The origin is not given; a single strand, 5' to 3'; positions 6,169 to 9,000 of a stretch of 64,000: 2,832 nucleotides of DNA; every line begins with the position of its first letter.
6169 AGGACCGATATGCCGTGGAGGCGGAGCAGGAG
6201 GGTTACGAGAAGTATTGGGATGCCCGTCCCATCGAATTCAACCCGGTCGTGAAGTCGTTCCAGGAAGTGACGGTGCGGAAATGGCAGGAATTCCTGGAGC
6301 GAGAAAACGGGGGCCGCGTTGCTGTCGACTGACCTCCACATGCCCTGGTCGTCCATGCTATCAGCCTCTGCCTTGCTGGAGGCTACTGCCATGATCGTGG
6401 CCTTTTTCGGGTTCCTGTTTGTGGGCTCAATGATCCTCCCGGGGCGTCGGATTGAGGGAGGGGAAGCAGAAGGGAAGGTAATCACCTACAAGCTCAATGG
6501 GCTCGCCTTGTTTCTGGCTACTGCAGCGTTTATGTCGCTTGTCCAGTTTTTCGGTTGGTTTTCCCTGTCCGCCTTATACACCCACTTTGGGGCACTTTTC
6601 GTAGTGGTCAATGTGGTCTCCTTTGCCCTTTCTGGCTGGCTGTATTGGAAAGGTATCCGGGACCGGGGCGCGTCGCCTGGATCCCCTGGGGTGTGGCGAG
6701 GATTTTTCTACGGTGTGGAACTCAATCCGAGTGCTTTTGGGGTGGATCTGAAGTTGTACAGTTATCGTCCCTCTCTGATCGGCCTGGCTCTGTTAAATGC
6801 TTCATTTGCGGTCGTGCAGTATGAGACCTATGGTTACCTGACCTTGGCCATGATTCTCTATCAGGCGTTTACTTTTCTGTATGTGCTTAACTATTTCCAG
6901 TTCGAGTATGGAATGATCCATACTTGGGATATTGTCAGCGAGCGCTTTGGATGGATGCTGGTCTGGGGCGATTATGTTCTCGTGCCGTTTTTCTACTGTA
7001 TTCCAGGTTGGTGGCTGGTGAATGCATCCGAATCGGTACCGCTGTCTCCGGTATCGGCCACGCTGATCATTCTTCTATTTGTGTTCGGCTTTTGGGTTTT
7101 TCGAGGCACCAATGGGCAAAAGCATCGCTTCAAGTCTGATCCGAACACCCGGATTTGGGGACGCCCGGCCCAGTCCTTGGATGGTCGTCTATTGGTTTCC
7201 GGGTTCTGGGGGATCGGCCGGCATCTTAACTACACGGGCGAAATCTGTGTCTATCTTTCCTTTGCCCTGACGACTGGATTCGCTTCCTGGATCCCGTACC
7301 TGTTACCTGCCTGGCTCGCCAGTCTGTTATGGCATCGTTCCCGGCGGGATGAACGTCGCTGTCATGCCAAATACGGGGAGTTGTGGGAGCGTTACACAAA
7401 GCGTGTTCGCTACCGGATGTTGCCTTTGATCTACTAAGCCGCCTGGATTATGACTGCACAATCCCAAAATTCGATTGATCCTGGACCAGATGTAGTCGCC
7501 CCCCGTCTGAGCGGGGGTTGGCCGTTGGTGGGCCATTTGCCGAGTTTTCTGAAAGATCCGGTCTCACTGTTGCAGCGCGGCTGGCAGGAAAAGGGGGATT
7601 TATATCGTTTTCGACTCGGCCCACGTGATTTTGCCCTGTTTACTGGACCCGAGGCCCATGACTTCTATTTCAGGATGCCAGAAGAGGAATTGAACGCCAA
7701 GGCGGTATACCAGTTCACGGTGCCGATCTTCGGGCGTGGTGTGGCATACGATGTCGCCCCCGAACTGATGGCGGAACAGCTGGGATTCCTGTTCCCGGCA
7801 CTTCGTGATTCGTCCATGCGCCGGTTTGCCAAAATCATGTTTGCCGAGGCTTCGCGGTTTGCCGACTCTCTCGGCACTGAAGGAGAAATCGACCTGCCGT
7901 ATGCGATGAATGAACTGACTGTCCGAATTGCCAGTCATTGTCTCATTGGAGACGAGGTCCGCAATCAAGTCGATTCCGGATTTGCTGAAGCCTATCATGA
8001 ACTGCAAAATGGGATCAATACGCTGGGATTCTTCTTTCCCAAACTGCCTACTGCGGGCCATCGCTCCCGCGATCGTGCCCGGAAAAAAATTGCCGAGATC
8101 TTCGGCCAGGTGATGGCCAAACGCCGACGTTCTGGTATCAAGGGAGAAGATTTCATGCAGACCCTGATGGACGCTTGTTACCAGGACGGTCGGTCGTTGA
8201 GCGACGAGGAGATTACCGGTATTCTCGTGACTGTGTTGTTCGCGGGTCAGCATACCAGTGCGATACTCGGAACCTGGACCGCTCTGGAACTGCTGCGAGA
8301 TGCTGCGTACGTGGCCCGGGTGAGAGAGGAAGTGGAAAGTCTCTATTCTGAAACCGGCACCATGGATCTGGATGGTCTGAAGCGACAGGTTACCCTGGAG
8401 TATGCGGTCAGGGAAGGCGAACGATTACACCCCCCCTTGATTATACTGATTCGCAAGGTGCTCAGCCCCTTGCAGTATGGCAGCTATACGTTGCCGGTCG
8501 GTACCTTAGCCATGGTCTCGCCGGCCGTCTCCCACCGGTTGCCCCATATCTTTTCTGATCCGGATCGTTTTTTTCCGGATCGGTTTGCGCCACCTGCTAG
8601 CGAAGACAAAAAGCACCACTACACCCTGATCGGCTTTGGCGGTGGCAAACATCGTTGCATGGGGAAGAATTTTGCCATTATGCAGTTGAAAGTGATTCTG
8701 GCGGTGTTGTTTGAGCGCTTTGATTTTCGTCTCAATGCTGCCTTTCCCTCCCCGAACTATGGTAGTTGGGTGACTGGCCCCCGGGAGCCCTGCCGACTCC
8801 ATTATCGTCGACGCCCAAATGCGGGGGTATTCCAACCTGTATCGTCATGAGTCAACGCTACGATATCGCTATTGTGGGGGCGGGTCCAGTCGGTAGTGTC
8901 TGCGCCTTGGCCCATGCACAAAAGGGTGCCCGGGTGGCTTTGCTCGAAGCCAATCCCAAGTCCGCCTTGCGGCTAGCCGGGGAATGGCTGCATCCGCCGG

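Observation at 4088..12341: Compact five-gene sterol biosynthesis operon in a gammaproteobacterial-type chromosome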

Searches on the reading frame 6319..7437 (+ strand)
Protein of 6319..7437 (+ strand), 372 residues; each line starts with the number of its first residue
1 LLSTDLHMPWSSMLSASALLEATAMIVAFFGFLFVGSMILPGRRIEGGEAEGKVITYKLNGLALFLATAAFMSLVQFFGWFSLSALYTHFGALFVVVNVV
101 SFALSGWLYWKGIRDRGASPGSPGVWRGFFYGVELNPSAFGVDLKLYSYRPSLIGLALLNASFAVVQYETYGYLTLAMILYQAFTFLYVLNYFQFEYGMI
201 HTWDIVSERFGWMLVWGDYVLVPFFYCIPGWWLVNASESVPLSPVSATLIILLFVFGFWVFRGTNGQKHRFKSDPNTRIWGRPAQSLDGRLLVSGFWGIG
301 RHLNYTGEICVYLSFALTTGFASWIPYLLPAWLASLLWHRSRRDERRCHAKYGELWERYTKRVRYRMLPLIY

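Call 3: search_protein_families(library=pfam, proteins=[window:6319-7437:+])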
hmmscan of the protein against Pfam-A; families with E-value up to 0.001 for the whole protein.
window:6319-7437:+ (372 aa): 2 families
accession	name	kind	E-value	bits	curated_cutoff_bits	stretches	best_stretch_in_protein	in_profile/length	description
PF01222.22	ERG4_ERG24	-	4.9e-72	243.5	27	1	24-372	72-432/432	Ergosterol biosynthesis ERG4/ERG24 family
PF06966.17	DUF1295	-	1.2e-08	35.2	20.4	1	211-363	86-235/235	Protein of unknown function (DUF1295)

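Call 4: search_protein_families(library=ncbifam, proteins=[window:6319-7437:+])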
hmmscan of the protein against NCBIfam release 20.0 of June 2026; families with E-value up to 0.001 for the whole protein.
window:6319-7437:+ (372 aa): 0 families

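Call 29: search_solved_structures(query=window:6319-7437:+, max_evalue=0.00001, show_alignments=1)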
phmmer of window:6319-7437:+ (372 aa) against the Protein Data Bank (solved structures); distinct sequences matched with E-value up to 0.00001: 2.
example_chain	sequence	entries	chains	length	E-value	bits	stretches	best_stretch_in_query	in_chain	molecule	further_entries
4quv_A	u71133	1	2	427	8e-72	245.8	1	26-372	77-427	Delta(14)-sterol reductase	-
9l5r_c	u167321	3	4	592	1.2e-40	143.1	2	21-324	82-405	Delta(14)-sterol reductase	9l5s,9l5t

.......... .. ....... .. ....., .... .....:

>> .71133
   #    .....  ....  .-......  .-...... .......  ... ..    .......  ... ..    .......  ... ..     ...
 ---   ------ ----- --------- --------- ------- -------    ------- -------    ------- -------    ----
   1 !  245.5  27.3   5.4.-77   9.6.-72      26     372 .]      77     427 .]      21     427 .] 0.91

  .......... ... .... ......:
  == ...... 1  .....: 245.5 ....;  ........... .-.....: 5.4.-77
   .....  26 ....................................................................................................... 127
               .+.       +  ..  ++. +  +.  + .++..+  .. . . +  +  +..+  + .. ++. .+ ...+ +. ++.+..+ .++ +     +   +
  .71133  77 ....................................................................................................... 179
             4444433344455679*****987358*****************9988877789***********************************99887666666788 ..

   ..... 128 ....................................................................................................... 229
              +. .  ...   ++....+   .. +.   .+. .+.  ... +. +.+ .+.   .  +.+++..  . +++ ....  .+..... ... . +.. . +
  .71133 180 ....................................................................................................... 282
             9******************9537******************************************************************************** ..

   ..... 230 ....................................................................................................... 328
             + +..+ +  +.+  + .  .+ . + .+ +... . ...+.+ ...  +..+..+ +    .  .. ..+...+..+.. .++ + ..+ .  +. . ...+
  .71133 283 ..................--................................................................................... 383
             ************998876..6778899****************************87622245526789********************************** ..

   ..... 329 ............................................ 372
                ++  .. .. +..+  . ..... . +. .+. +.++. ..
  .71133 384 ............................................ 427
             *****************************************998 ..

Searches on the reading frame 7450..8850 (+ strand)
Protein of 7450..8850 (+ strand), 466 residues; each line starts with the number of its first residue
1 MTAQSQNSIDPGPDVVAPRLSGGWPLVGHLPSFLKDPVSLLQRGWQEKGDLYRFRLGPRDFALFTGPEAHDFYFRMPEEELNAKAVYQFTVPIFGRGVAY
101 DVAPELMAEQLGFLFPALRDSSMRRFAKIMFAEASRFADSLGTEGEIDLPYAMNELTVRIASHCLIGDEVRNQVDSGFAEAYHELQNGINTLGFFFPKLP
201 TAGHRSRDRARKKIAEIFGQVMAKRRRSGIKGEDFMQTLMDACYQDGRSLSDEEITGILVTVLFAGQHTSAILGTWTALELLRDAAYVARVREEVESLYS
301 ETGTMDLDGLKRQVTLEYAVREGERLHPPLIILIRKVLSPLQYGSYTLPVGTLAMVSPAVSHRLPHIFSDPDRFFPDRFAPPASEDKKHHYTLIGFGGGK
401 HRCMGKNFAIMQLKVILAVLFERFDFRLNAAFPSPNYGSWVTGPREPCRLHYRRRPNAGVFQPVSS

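Call 3: search_protein_families(library=pfam, proteins=[window:7450-8850:+])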
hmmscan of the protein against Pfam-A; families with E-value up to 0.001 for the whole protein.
window:7450-8850:+ (466 aa): 1 family
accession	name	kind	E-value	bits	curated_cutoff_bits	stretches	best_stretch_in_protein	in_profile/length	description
PF00067.27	p450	-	4e-53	181.3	22.8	1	18-429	1-437/462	Cytochrome P450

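Call 4: search_protein_families(library=ncbifam, proteins=[window:7450-8850:+])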
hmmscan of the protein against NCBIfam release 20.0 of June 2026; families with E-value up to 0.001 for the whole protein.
window:7450-8850:+ (466 aa): 8 families
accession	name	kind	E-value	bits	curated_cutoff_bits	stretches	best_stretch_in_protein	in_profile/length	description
NF051859.1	AlbFlvMonOxTrpSyn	equivalog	1.5e-51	175.4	700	1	14-427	18-430/457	bifunctional albaflavenone monooxygenase/terpene synthase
NF050147.1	aminopyruv_ApyO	equivalog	6.4e-36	123.9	525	1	114-429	95-398/444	RiPP biosynthesis cytochrome P450 ApyO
NF045812.1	PentlenOxigase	equivalog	4.5e-32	111.5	800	1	20-424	6-409/444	pentalenene oxygenase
TIGR04538.1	P450_cycloAA_1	subfamily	9.2e-16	57.7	500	1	211-445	174-388/395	cytochrome P450, cyclodipeptide synthase-associated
NF053744.1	FAProxCypCBc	equivalog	1.6e-10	40.2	600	1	48-428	33-388/416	CYP152 family fatty-acid peroxygenase CypC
NF045816.1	PentlenlactSyn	equivalog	7.5e-06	24.9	700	1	221-427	191-370/396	pentalenolactone synthase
NF041177.1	Cyp119_Thmprot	equivalog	2.6e-05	23.2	680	1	313-424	239-340/368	cytochrome P450 Cyp119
NF041802.1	P450_SolI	exception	0.00024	19.7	850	0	320-440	300-411/424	solanimycin biosynthesis cytochrome P450 SolI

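Call 27: search_solved_structures(query=window:7450-8850:+, max_evalue=1e-20)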
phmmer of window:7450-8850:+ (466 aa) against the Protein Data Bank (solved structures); distinct sequences matched with E-value up to 1e-20: 68 (the best 60 are shown).
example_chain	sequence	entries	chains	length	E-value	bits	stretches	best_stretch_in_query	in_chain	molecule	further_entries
6mcw_A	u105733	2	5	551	1.5e-104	353.7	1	15-457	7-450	Cytochrome P450 51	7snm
7jj1_A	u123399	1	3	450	1.7e-104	353.4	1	15-455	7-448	Cytochrome P450 51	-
6mi0_A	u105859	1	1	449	2.1e-104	353.1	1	15-455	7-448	Cytochrome P450 51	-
7tef_A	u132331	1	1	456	7.3e-93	315.1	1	15-456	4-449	Cytochrome P450 51B1 Cyp51B1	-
6q2c_A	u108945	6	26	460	8.8e-90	304.9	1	17-455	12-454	Obtusifoliol 14alphademethylase | Obtusifoliol 14alphademethylase, putative | sterol 14a-demethylase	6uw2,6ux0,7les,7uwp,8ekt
1x8v_A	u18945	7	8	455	3.1e-87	296.5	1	15-456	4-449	Cytochrome P450 51 | STEROL 14ALPHA-DEMETHYLASE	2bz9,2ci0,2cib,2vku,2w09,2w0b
1e9x_A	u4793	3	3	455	6.2e-87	295.5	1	15-456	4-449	CYTOCHROME P450 51-LIKE RV0764C | CYTOCHROME P450 51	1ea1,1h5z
5tl8_A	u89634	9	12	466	7.1e-87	295.4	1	16-456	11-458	Protein CYP51 | CYP51, sterol 14alpha-demethylase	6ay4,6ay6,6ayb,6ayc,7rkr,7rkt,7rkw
2w0a_A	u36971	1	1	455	2.1e-86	293.8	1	15-456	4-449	CYTOCHROME P450 51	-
1u13_A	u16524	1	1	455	8.5e-86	291.8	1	15-456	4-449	Cytochrome P450 51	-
9bat_A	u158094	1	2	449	1.5e-85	291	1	18-455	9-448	Lanosterol 14-alpha demethylase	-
8yqo_A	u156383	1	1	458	4.8e-82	279.4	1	18-456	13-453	Lanosterol 14-alpha demethylase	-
3jus_A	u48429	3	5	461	5e-82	279.4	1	18-456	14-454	Lanosterol 14-alpha demethylase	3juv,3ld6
4uhl_A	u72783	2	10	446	7.1e-82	278.9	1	18-455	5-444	STEROL 14-ALPHA DEMETHYLASE | Lanosterol 14-alpha demethylase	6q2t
4uhi_A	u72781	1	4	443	9.7e-82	278.4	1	22-455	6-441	STEROL 14-ALPHA DEMETHYLASE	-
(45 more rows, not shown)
